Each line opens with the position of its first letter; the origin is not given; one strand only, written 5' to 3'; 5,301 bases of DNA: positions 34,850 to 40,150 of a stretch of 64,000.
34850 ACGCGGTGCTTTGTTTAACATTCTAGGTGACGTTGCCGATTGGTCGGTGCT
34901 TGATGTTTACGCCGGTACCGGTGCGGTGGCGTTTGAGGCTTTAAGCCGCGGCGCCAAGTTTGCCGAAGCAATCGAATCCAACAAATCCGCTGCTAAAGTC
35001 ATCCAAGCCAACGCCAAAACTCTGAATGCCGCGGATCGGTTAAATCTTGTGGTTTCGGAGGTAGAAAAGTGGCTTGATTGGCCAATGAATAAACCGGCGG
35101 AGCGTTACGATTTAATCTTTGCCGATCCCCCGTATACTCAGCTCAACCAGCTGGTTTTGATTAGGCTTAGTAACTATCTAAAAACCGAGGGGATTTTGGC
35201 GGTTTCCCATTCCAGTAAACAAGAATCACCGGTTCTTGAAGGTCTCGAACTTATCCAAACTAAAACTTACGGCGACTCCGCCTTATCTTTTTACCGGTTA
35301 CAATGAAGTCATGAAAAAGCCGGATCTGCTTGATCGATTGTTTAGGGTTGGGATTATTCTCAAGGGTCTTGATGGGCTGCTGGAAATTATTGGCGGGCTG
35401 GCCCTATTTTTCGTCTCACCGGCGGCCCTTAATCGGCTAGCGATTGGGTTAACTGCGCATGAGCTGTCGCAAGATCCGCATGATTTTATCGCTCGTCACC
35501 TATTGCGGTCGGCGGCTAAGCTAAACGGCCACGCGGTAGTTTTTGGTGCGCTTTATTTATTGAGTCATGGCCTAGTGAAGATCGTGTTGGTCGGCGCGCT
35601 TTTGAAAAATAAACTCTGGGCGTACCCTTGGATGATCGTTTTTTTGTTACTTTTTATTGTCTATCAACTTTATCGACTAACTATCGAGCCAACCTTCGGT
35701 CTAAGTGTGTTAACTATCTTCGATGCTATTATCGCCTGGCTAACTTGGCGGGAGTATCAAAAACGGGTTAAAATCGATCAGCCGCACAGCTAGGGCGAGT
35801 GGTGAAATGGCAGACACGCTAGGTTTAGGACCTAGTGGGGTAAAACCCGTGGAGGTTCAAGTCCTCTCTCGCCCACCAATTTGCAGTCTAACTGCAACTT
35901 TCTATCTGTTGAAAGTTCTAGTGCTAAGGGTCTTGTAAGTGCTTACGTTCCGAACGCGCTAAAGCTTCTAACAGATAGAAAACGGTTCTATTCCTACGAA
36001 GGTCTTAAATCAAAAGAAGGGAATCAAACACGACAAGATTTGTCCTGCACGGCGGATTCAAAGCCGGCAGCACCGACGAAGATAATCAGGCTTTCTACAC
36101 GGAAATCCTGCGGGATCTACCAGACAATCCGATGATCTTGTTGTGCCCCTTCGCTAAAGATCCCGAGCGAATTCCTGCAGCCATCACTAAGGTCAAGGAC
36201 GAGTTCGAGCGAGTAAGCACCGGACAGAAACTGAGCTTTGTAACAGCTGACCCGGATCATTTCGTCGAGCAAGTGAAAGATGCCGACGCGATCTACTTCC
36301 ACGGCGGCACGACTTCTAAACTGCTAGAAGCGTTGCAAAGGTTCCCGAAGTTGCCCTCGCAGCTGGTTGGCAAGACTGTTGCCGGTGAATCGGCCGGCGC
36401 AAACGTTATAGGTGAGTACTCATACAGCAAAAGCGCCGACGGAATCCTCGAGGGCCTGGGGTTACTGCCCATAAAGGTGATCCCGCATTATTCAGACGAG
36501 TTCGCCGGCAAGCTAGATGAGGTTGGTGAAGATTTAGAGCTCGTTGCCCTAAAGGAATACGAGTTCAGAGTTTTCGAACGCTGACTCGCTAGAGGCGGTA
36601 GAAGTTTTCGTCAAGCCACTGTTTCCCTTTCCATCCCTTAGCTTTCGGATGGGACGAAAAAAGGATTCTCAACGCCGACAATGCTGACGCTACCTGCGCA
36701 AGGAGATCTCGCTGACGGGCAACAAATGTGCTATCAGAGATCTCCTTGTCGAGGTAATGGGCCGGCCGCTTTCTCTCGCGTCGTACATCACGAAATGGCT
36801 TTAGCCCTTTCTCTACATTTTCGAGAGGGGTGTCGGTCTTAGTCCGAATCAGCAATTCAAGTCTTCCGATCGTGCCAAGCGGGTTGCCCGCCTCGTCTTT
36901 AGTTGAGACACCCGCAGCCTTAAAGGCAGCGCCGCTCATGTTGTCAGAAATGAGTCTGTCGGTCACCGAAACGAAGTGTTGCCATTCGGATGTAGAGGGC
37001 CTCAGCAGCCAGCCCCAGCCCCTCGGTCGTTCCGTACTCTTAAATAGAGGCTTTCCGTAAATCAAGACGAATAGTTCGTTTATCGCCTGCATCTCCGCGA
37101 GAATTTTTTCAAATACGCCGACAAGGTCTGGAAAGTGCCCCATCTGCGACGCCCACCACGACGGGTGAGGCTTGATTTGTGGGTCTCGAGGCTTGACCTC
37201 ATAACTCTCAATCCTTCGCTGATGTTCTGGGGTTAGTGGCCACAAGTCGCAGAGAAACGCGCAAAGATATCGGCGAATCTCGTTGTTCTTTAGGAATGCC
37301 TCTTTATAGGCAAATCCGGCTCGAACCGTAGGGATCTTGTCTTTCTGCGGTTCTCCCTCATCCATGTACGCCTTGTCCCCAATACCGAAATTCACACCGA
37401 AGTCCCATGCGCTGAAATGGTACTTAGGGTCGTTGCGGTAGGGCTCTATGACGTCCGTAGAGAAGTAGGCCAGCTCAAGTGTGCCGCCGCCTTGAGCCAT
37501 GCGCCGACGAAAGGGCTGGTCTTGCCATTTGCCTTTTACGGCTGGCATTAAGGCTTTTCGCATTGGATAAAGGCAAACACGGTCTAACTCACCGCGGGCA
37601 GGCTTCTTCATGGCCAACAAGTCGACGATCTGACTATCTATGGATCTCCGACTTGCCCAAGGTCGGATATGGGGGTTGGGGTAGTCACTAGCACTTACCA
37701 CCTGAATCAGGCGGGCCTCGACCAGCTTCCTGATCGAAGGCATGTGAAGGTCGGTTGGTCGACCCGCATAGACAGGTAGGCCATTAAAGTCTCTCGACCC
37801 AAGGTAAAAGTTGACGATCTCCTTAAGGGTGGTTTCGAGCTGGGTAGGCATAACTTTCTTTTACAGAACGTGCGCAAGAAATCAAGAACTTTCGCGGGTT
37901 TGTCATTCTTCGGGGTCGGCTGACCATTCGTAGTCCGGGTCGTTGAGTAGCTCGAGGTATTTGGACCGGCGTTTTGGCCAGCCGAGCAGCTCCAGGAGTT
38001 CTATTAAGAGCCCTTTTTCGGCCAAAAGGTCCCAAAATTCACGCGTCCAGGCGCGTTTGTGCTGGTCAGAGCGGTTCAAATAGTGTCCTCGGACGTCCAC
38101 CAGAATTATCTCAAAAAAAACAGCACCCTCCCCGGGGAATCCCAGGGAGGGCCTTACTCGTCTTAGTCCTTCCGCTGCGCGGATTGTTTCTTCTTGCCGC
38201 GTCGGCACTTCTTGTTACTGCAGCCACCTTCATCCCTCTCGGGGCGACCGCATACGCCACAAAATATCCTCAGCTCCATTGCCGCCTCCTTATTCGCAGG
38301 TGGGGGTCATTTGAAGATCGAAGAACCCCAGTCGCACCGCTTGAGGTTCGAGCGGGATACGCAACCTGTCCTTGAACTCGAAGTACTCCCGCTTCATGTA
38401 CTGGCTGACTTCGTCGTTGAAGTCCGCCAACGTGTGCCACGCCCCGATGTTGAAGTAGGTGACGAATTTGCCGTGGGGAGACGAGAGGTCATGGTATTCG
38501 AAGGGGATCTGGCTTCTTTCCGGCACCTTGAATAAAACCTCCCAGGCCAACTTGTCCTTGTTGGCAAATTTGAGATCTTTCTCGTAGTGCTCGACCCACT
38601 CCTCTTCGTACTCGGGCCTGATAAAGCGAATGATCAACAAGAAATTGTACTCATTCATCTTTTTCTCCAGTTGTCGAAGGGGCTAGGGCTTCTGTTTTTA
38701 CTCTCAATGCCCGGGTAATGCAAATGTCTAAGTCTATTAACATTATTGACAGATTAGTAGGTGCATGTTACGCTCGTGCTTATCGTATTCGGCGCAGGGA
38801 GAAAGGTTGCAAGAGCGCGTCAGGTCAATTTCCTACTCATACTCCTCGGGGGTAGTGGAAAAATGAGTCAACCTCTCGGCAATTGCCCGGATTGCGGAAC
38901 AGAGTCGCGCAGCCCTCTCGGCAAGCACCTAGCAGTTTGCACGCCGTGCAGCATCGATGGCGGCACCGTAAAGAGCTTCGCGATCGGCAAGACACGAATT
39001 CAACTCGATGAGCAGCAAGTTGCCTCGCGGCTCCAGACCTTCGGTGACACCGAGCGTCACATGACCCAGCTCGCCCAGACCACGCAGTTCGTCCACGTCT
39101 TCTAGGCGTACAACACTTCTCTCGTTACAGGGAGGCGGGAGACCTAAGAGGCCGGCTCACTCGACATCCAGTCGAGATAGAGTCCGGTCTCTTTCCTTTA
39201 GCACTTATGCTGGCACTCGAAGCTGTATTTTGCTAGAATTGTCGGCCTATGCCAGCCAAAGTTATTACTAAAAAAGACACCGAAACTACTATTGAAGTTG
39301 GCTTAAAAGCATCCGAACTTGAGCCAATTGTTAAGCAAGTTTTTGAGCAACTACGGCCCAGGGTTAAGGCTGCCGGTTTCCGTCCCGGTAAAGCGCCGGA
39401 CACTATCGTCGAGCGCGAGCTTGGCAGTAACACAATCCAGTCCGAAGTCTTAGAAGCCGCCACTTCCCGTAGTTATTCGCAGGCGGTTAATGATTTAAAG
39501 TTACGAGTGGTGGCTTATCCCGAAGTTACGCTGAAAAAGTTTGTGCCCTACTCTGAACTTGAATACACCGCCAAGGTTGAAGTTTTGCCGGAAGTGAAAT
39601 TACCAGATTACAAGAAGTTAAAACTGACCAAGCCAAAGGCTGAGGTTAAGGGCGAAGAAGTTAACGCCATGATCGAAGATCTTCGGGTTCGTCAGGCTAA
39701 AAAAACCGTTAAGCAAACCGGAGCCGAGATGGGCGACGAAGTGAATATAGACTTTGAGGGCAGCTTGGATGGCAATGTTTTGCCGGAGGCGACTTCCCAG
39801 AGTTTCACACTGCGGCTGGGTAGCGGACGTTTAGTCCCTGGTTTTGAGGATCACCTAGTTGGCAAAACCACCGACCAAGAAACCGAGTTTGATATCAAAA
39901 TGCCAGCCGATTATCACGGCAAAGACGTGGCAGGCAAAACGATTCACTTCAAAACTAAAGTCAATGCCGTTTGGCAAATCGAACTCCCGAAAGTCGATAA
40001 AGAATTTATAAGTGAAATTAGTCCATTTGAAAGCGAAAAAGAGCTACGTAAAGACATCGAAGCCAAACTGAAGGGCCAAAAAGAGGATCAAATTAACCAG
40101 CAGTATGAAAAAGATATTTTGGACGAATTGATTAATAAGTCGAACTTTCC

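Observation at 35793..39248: Island at the 3' end of tRNA-Leu(UAG): S51 peptidase-like gene lacking a start, a 420-aa orphan protein, and a 38-aa CxxC peptide with its own terminator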

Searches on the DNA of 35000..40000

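Call 51: search_rna_families(source=window, start=35000, end=40000, threshold=evalue, max_evalue=1)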
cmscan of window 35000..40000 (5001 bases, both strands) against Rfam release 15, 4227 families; matches with E-value up to 1: 1.
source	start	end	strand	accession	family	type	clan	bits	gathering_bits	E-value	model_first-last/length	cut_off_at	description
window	35793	35875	+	RF00005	tRNA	Gene; tRNA;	CL00001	55.8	29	2e-10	1-71/71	no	tRNA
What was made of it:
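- Tried and rejected: Rfam on 35-40 kb at E <= 1: only the tRNA (call 51).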

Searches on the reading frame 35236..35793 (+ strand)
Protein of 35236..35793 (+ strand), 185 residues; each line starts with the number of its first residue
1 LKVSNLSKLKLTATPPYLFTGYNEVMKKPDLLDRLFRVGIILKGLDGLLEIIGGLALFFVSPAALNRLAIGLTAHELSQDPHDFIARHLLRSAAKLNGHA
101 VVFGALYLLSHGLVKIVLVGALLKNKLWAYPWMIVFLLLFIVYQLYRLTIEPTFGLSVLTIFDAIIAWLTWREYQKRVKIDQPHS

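Call 6: search_protein_families(library=pfam, max_evalue=0.1, proteins=[window:35236-35793:+])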
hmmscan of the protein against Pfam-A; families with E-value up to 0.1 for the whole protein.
window:35236-35793:+ (185 aa): 2 families
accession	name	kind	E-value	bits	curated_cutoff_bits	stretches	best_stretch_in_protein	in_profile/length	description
PF09900.14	DUF2127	-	5.1e-31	108.2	24.3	1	36-174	2-140/140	Predicted membrane protein (DUF2127)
PF04973.17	NMN_transporter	-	0.0039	17.6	27.3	1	113-176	9-71/175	Nicotinamide mononucleotide transporter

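Call 7: search_protein_families(library=ncbifam, max_evalue=0.1, proteins=[window:35236-35793:+])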
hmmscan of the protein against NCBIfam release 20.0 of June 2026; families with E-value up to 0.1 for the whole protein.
window:35236-35793:+ (185 aa): 0 families

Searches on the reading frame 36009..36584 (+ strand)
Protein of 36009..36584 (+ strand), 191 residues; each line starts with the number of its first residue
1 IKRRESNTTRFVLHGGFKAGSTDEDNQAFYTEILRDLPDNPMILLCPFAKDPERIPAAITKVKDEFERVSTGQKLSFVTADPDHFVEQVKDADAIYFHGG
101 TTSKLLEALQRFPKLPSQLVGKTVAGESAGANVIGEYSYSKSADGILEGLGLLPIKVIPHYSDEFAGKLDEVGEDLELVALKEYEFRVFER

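Call 6: search_protein_families(library=pfam, max_evalue=0.1, proteins=[window:36009-36584:+])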
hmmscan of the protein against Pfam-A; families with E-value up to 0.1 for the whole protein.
window:36009-36584:+ (191 aa): 1 family
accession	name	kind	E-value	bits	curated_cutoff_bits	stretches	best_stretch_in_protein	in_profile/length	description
PF03575.23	Peptidase_S51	-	6.1e-15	55.9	23.9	1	23-162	12-164/206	Peptidase family S51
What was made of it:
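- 36009..36584 (+): S51 peptidase reading frame without a canonical start. It is open from 36009. Homology to the relative's protein starts at about 36036. The first ATG is at 36132 (residue 42 of the open frame, residue 36 of the relative's 190-aa protein). PF03575, E 6e-15 (call 6).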

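Call 7: search_protein_families(library=ncbifam, max_evalue=0.1, proteins=[window:36009-36584:+])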
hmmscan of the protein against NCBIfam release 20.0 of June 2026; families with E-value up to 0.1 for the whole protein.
window:36009-36584:+ (191 aa): 2 families
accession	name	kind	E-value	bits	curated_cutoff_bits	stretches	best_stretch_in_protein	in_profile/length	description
NF003642.0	PRK05282.1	equivalog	1.5e-06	27.9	156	1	38-164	29-161/233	dipeptidase PepE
TIGR02069.1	cyanophycinase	equivalog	0.016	14.7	126.6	1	81-136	72-131/250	cyanophycinase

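Call 8: search_protein_families(library=phrogs, max_evalue=0.1, proteins=[window:36009-36584:+])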
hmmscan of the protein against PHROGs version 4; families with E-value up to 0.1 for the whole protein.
window:36009-36584:+ (191 aa): 0 families

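Call 9: search_protein_families(library=padloc, max_evalue=0.1, proteins=[window:36009-36584:+])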
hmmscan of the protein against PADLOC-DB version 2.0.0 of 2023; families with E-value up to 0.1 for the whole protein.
window:36009-36584:+ (191 aa): 1 family
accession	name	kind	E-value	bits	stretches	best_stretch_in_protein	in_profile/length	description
PDLC03264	MTase_II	-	0.019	12.2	1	46-99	142-199/306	Type II methyltransferase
